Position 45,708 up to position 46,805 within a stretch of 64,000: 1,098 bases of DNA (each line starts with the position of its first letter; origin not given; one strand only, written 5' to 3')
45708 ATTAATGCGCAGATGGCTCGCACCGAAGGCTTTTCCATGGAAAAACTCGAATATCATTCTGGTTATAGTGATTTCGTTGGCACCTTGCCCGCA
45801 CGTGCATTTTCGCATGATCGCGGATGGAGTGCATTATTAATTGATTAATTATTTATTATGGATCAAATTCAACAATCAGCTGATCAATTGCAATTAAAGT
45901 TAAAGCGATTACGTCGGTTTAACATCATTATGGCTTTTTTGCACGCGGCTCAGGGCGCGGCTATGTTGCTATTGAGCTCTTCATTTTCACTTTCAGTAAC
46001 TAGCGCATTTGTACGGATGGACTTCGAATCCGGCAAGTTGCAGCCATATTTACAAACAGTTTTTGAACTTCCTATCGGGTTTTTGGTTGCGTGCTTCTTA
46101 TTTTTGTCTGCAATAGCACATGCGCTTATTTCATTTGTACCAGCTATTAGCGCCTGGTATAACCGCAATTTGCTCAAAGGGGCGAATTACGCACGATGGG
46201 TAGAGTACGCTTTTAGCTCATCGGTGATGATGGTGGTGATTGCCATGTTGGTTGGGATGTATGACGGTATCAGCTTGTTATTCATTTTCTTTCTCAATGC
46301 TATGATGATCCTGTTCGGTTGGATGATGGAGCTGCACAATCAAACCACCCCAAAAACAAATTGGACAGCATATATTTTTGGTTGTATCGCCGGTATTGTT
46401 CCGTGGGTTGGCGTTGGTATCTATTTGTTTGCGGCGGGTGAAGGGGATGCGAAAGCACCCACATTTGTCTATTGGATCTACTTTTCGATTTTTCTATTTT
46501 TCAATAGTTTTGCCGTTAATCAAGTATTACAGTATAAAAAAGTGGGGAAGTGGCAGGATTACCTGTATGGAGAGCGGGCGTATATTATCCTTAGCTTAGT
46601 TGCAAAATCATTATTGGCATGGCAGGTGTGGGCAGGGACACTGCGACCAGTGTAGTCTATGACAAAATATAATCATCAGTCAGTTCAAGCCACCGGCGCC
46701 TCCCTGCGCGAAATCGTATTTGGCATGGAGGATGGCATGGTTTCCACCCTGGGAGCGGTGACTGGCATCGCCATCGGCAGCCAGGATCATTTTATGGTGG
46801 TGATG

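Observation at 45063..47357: Heliorhodopsin in a tight three-gene operon with a single-pass membrane protein and a VIT1/CCC1 metal transporter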

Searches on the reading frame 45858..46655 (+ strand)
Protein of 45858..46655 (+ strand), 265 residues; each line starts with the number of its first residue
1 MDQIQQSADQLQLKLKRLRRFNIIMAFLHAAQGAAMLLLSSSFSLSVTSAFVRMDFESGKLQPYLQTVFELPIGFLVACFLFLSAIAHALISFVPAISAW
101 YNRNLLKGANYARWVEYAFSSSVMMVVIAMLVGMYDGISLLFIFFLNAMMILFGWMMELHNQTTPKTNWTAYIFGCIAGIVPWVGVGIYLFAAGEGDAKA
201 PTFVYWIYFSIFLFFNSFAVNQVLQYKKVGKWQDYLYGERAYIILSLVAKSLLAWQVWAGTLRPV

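Call 3: search_protein_families(library=pfam, proteins=[window:45858-46655:+], max_evalue=0.01)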
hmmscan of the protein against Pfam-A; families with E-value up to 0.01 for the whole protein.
window:45858-46655:+ (265 aa): 1 family
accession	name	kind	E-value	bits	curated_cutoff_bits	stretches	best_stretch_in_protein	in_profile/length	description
PF18761.7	Heliorhodopsin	-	1.5e-97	326.2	26.7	1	18-262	1-242/242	Heliorhodopsin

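Call 7: search_solved_structures(query=window:45858-46655:+, show_alignments=3)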
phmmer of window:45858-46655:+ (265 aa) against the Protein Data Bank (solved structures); distinct sequences matched with E-value up to 0.001: 6.
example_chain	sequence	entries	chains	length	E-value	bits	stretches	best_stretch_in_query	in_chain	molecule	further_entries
6is6_A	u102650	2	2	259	2.1e-71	244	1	11-265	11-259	heliorhodopsin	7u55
7clj_A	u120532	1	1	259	4.8e-71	242.9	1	11-265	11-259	heliorhodopsin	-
9ljj_A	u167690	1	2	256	5e-64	219.9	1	14-264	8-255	Heliorhodopsin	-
6su3_X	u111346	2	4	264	5.5e-64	219.7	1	14-264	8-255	48C12 heliorhodopsin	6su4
6uh3_A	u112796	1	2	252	5.7e-63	216.4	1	14-262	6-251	Heliorhodopsin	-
9vfc_A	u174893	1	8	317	6.5e-36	127.7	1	15-264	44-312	heliorhodopsin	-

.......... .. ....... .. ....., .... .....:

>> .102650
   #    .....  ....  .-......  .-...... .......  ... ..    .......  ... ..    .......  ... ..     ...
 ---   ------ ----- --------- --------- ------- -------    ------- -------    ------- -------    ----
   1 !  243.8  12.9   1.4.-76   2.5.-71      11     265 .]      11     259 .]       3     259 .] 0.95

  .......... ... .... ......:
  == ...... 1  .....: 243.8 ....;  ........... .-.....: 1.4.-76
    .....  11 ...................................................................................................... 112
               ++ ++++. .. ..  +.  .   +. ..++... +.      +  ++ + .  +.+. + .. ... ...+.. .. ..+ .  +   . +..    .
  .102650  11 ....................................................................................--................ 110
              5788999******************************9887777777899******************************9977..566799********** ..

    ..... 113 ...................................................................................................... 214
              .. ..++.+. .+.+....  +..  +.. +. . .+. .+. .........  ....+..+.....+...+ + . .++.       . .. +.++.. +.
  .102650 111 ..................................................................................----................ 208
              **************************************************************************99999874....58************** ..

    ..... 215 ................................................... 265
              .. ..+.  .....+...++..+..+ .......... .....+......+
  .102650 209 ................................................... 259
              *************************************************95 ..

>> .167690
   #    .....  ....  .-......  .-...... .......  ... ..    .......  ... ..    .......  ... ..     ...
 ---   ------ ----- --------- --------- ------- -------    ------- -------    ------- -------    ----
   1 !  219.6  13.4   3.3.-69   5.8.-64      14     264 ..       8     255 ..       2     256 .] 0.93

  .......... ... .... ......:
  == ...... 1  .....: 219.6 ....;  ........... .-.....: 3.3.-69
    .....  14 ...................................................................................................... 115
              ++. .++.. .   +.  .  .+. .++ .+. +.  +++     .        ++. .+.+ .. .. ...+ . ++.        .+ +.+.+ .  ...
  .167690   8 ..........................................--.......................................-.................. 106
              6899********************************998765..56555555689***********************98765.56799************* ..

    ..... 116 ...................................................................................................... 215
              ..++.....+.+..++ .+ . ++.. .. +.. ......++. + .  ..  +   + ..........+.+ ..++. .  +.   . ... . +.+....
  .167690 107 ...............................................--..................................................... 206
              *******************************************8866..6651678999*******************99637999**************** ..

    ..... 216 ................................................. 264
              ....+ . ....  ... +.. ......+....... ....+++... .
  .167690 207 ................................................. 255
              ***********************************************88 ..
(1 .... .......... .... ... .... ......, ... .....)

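Call 19: find_homologous_proteins(query=window:45858-46655:+, max_evalue=1e-10)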
Query window:45858-46655:+ (265 aa): 7958 proteins with E <= 1e-10 among 8000 candidates; the best 120 are listed.
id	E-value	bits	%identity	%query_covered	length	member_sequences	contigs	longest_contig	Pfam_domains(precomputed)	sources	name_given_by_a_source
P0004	1.2e-169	581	100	100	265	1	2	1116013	PF18761.8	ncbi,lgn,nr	ncbi:MAG: heliorhodopsin HeR [Candidatus Kerfeldbacteria bacterium]|nr:heliorhodopsin HeR [Candidatu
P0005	9.7e-137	473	79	100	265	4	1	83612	PF18761.8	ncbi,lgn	-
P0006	1.9e-136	472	80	100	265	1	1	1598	PF18761.8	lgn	-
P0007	3.5e-136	471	80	100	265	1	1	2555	PF18761.8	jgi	-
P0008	7.4e-135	467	80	96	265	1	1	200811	PF18761.8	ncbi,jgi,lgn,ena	ncbi:MAG: heliorhodopsin HeR [Patescibacteria group bacterium]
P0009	8.2e-133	460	77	100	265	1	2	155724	PF18761.8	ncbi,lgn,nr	ncbi:MAG: heliorhodopsin HeR [Patescibacteria group bacterium]|nr:heliorhodopsin HeR [Patescibacteri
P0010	1.4e-132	459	78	100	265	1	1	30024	PF18761.8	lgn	-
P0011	2.2e-126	439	79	95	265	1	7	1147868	PF18761.8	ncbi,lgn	ncbi:MAG: heliorhodopsin HeR [Patescibacteria group bacterium]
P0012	5.0e-124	431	76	98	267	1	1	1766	PF18761.8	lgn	-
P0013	2.9e-121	422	74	96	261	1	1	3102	PF18761.8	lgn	-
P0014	3.7e-119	415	71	98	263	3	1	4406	PF18761.8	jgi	jgi:hypothetical protein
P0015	1.1e-118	414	72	100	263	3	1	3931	PF18761.8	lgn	-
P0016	1.2e-118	414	71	100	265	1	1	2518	PF18761.8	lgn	-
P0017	2.2e-118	413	74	96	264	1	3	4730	PF18761.8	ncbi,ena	-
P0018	4.7e-118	412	78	91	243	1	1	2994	PF18761.8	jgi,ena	-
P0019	9.6e-118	411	74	95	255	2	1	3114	PF18761.8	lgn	-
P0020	1.1e-116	407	74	95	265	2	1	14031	PF18761.8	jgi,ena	-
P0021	5.8e-116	405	70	99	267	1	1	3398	PF18761.8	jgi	jgi:hypothetical protein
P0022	5.8e-116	405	70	97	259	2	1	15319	PF18761.8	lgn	-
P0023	6.1e-116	405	71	98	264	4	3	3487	PF18761.8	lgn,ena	-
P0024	8.5e-116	404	70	100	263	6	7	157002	PF18761.8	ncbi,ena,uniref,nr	ncbi:MAG: hypothetical protein A2898_02000 [Candidatus Kerfeldbacteria bacterium RIFCSPLOWO2_01_FULL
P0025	1.4e-115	404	71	98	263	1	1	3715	PF18761.8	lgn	-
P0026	2.4e-115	403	70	100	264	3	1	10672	PF18761.8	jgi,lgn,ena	-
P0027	4.3e-115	402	71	97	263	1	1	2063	PF18761.8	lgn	-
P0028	8.0e-115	401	69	100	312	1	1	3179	PF18761.8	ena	-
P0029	8.3e-115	401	70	100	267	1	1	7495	PF18761.8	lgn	-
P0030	1.0e-114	401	71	98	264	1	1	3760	PF18761.8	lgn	-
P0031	1.5e-114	400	70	95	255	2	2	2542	PF18761.8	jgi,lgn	-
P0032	2.7e-114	399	72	96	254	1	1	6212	PF18761.8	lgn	-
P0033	3.7e-114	399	72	96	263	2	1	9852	PF18761.8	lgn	-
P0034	9.2e-114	398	70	97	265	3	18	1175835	PF18761.8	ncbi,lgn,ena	-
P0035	1.1e-113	397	72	94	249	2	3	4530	PF18761.8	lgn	-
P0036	1.1e-113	397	73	94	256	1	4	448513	PF18761.8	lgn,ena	-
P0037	1.2e-113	397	68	100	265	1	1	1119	PF18761.8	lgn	-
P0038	1.4e-113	397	69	100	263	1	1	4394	PF18761.8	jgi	jgi:hypothetical protein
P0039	1.5e-113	397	70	96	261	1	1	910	PF18761.8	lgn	-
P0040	2.0e-113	397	73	95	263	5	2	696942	PF18761.8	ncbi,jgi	ncbi:MAG: heliorhodopsin HeR [Patescibacteria group bacterium]|jgi:hypothetical protein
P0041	4.4e-113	395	68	98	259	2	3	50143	PF18761.8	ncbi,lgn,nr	ncbi:heliorhodopsin HeR [Patescibacteria group bacterium]|nr:heliorhodopsin HeR [Patescibacteria gro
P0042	4.5e-113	395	72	94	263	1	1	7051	PF18761.8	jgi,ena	-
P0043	6.5e-113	395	69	95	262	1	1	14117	PF18761.8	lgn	-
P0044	6.8e-113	395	71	96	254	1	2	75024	PF18761.8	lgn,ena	-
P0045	7.1e-113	395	73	95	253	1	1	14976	PF18761.8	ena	-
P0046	8.6e-113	394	68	100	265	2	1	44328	PF18761.8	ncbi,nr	ncbi:MAG: heliorhodopsin HeR [Patescibacteria group bacterium]|nr:heliorhodopsin HeR [Patescibacteri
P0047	1.1e-112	394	70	98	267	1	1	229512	PF18761.8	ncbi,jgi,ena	ncbi:MAG: heliorhodopsin HeR [Patescibacteria group bacterium]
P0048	1.2e-112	394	71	96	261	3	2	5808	PF18761.8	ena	-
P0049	1.4e-112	394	69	95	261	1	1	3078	PF18761.8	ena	-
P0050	1.5e-112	394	69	100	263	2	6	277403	PF18761.8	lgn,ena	-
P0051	1.6e-112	394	72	96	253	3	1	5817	PF18761.8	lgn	-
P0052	1.7e-112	394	67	100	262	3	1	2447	PF18761.8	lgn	-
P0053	1.7e-112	394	69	100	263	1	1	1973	PF18761.8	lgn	-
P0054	1.9e-112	393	70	98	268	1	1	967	PF18761.8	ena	-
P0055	2.3e-112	393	72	95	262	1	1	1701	PF18761.8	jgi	jgi:hypothetical protein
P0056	2.9e-112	393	72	95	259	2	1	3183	PF18761.8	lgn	-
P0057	3.2e-112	393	67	100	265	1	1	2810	PF18761.8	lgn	-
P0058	3.2e-112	393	69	100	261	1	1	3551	PF18761.8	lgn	-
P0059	3.9e-112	392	70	96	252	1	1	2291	PF18761.8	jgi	jgi:hypothetical protein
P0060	4.0e-112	392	69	96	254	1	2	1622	PF18761.8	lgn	-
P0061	4.5e-112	392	71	95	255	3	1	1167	PF18761.8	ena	-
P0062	6.8e-112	392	71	95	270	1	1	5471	PF18761.8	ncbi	ncbi:MAG: heliorhodopsin HeR [Patescibacteria group bacterium]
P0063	6.8e-112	392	67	100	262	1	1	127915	PF18761.8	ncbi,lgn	-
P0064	7.0e-112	392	71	95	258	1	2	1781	PF18761.8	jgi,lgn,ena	-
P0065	7.2e-112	391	69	96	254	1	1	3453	PF18761.8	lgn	-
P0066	7.7e-112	391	70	95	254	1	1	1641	PF18761.8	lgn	-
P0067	9.1e-112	391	69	97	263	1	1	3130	PF18761.8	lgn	-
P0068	1.1e-111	391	72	95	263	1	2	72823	PF18761.8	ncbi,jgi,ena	ncbi:MAG: heliorhodopsin HeR [Patescibacteria group bacterium]|jgi:hypothetical protein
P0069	1.2e-111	391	69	96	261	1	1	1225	PF18761.8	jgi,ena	-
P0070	1.5e-111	390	69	96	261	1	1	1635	PF18761.8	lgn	-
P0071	1.5e-111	390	68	98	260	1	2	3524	PF18761.8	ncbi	-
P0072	1.6e-111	390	70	94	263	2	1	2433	PF18761.8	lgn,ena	-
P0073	1.8e-111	390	69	96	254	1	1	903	PF18761.8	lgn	-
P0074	2.3e-111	390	66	96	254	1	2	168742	PF18761.8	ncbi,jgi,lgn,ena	ncbi:MAG: heliorhodopsin HeR [Patescibacteria group bacterium]|jgi:hypothetical protein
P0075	3.5e-111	389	71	95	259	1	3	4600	PF18761.8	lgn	-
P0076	3.5e-111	389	71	95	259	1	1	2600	PF18761.8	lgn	-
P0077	3.6e-111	389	69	98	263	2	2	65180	PF18761.8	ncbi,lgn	ncbi:MAG: heliorhodopsin HeR [bacterium]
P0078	4.2e-111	389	68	100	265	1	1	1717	PF18761.8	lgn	-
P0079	4.8e-111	389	71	95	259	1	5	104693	PF18761.8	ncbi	ncbi:MAG: heliorhodopsin HeR [Thermoleophilia bacterium]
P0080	5.0e-111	389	67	100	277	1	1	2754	PF18761.8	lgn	-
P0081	5.2e-111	389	69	98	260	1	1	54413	PF18761.8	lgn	-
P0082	6.1e-111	388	69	95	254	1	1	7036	PF18761.8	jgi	-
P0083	6.7e-111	388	67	100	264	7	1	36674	PF18761.8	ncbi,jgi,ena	ncbi:MAG: heliorhodopsin HeR [Patescibacteria group bacterium]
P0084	7.3e-111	388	68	100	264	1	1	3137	PF18761.8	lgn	-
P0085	8.0e-111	388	70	94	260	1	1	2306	PF18761.8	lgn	-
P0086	9.1e-111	388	69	96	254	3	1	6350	PF18761.8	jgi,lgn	jgi:hypothetical protein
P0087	1.2e-110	387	69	100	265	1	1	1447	PF18761.8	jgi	jgi:hypothetical protein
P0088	1.3e-110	387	69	96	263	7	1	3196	PF18761.8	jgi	-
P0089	1.4e-110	387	69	98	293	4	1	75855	PF18761.8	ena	-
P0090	1.5e-110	387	69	96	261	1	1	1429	PF18761.8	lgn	-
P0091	2.1e-110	387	70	96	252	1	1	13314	PF18761.8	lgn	-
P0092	2.2e-110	387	68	100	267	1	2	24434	PF18761.8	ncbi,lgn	-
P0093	2.5e-110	386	69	98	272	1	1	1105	PF18761.8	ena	-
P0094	2.6e-110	386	66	100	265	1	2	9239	PF18761.8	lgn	-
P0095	3.1e-110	386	69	95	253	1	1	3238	PF18761.8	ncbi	-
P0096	3.4e-110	386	69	96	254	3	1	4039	PF18761.8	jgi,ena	-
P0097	3.5e-110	386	68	100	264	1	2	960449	PF18761.8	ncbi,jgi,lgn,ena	ncbi:MAG: heliorhodopsin HeR [Patescibacteria group bacterium]|jgi:hypothetical protein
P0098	3.6e-110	386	69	96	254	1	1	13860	PF18761.8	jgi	jgi:hypothetical protein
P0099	5.5e-110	385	66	100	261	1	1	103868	PF18761.8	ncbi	ncbi:MAG: heliorhodopsin HeR [Patescibacteria group bacterium]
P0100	6.5e-110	385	66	100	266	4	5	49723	PF18761.8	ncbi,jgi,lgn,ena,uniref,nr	ncbi:MAG: hypothetical protein COY66_06870 [Candidatus Kerfeldbacteria bacterium CG_4_10_14_0_8_um_f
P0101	6.9e-110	385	71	95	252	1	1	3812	PF18761.8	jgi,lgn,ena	-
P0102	7.7e-110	385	67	98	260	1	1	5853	PF18761.8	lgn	-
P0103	9.3e-110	385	69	95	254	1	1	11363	PF18761.8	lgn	-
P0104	1.0e-109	384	69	96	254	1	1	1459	PF18761.8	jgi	jgi:hypothetical protein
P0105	1.2e-109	384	68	96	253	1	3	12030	PF18761.8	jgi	jgi:hypothetical protein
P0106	1.5e-109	384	68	100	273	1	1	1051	PF18761.8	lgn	-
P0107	1.5e-109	384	69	96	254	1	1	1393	PF18761.8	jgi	jgi:hypothetical protein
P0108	1.5e-109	384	69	95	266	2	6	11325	PF18761.8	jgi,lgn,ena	-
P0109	1.5e-109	384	69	96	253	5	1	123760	PF18761.8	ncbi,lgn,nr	ncbi:MAG: heliorhodopsin HeR [Candidatus Berkelbacteria bacterium]|nr:heliorhodopsin HeR [Candidatus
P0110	1.9e-109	384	67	96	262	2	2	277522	PF18761.8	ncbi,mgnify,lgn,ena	ncbi:MAG: heliorhodopsin HeR [Patescibacteria group bacterium]|mgnify:CR=1 FL=1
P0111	1.9e-109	384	69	96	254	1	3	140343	PF18761.8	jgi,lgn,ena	-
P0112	2.0e-109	384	69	95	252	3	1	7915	PF18761.8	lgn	-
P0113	2.0e-109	383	71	96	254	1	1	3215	PF18761.8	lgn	-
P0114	2.1e-109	383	69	95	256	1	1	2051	PF18761.8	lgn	-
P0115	2.3e-109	383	71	96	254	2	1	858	PF18761.8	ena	-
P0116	2.6e-109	383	71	94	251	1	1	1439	PF18761.8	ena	-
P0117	2.7e-109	383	71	95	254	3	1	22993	PF18761.8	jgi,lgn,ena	-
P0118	2.9e-109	383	73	95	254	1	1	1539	PF18761.8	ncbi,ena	-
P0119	3.4e-109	383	71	96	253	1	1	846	PF18761.8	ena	-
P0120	4.5e-109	382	68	98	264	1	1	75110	PF18761.8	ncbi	-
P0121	4.8e-109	382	71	91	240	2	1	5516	PF18761.8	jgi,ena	-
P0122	5.0e-109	382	68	95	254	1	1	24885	PF18761.8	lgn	-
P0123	5.2e-109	382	68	96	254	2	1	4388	PF18761.8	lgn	-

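Call 20: find_related_loci(query=window:45858-46655:+, collection=genome_contigs, flank=6000)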
Query window:45858-46655:+ (265 aa) in genome_contigs; peptide patterns used: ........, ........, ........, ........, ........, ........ (x = any residue, [..] = any of these).
600 stretches matched a pattern (row limit reached: there are more); 561 encode a relative of the query (tblastn E <= 1e-3); the best 80 are kept; 80 distinct loci.
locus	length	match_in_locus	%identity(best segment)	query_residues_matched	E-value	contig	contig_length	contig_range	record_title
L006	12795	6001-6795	80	1-265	9e-145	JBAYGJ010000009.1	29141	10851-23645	MAG: Patescibacteria group bacterium isolate SO_2016_GW1_122 scaffold02860_OW334_2016, whole genome shotgun sequence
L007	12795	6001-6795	79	1-265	3e-142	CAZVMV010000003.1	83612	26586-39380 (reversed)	MAG TPA_asm: uncultured Gammaproteobacteria bacterium isolate SRP173033_co2_263 genome assembly, contig: NODE_85_length_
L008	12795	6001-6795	77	1-265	5e-139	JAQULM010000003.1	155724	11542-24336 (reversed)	MAG: Patescibacteria group bacterium isolate STD1_130 NODE_175_length_155724_cov_7.035425_Sandtown_D1, whole genome shot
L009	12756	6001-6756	79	14-265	2e-133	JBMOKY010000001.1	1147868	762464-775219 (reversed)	MAG: Patescibacteria group bacterium isolate Betzabe_MAG010 MAG010_1, whole genome shotgun sequence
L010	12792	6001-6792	70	1-265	2e-122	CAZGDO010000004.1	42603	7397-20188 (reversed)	MAG TPA_asm: uncultured Gammaproteobacteria bacterium isolate binchicken_co387_564 genome assembly, contig: NODE_443_len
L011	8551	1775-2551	71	6-265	2e-122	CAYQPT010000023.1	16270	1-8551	MAG TPA_asm: uncultured Candidatus Saccharibacteria bacterium isolate SRP192927_co1_1036 genome assembly, contig: NODE_7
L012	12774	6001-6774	70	7-265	4e-121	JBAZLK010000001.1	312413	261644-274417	MAG: Patescibacteria group bacterium isolate SO_2017_LW4_167 scaffold_96_c1_LW137-91_2017, whole genome shotgun sequence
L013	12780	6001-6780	67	2-265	7e-119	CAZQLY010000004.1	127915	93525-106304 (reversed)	MAG TPA_asm: uncultured Gammaproteobacteria bacterium isolate SRP141376_co4_153 genome assembly, contig: NODE_160_length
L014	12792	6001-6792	70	5-265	9e-119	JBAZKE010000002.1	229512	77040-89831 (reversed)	MAG: Patescibacteria group bacterium isolate SO_2017_LW4_136 scaffold_158_c1_LW137-91_2017, whole genome shotgun sequenc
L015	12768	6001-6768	66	9-265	5e-118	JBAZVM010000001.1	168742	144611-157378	MAG: Patescibacteria group bacterium isolate SO_2017_GW1_252 NODE_684_length_168742_cov_2.267005_OW334_2017, whole genom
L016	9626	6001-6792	67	1-265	8e-118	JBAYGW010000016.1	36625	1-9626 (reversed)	MAG: Patescibacteria group bacterium isolate SO_2016_GW1_134 scaffold02105_OW334_2016, whole genome shotgun sequence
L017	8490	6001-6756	72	14-265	6e-118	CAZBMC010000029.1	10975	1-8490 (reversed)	MAG TPA_asm: uncultured Gammaproteobacteria bacterium isolate SRP329715_co1_47 genome assembly, contig: NODE_9191_length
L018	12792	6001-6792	68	1-265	1e-116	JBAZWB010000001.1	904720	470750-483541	MAG: Patescibacteria group bacterium isolate SO_2017_GW1_267 NODE_26_length_904720_cov_3.416747_OW334_2017, whole genome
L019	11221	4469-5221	69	14-265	5e-116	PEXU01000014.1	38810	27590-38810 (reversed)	MAG: Candidatus Kerfeldbacteria bacterium CG08_land_8_20_14_0_20_40_16 CG08_land_8_20_14_0.20_scaffold_216_c, whole geno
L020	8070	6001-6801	67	1-265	7e-116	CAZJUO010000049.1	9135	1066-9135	MAG TPA_asm: uncultured Gammaproteobacteria bacterium isolate SRP141376_co4_277 genome assembly, contig: NODE_12419_leng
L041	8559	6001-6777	65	6-265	1e-108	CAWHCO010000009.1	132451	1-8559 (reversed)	MAG: uncultured bacterium isolate MFD02923.bin.2.53 genome assembly, contig: contig_47390, whole genome shotgun sequence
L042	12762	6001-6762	63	12-265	1e-108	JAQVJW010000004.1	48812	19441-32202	MAG: Patescibacteria group bacterium isolate STE_72 NODE_1212_length_48812_cov_6.580261_Sandtown_E, whole genome shotgun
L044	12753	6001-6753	65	14-265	5e-108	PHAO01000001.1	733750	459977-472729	MAG: Candidatus Dojkabacteria bacterium HGW-Dojkabacteria-1 bjp_ig2158_scaffold_0, whole genome shotgun sequence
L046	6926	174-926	65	14-265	3e-107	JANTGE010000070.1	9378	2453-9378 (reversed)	MAG: Acidimicrobiia bacterium isolate bin10049 c_000000008379, whole genome shotgun sequence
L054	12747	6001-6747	66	16-264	2e-105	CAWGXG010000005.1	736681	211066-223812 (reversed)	MAG: uncultured Chloroflexia bacterium isolate MFD02416.bin.2.176 genome assembly, contig: contig_66901, whole genome sh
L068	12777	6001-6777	60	3-264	2e-101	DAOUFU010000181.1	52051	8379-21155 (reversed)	MAG TPA_asm: Anaerolineae bacterium isolate R24_102 k131_571729, whole genome shotgun sequence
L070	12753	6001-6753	65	14-265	5e-101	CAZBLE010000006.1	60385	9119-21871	MAG TPA_asm: uncultured Gammaproteobacteria bacterium isolate SRP278252_co1_298 genome assembly, contig: NODE_624_length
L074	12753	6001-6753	62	12-264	1e-99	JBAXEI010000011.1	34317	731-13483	MAG: Candidatus Berkelbacteria bacterium isolate ELA241 MAG241_11, whole genome shotgun sequence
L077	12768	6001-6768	62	6-264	3e-99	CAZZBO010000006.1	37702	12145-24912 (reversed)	MAG TPA_asm: uncultured Candidatus Saccharibacteria bacterium isolate binchicken_co27_251 genome assembly, contig: NODE_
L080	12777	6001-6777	57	1-265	7e-98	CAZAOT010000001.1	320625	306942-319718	MAG TPA_asm: uncultured Candidatus Saccharibacteria bacterium isolate SRP263991_co2_239 genome assembly, contig: NODE_3_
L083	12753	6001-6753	60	12-264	5e-97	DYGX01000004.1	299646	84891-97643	MAG TPA_asm: Thermoflexus sp. isolate BE2012_2_66_22 Afr_mines_BE2012_11_length_299646_cov_8_628417, whole genome shotgu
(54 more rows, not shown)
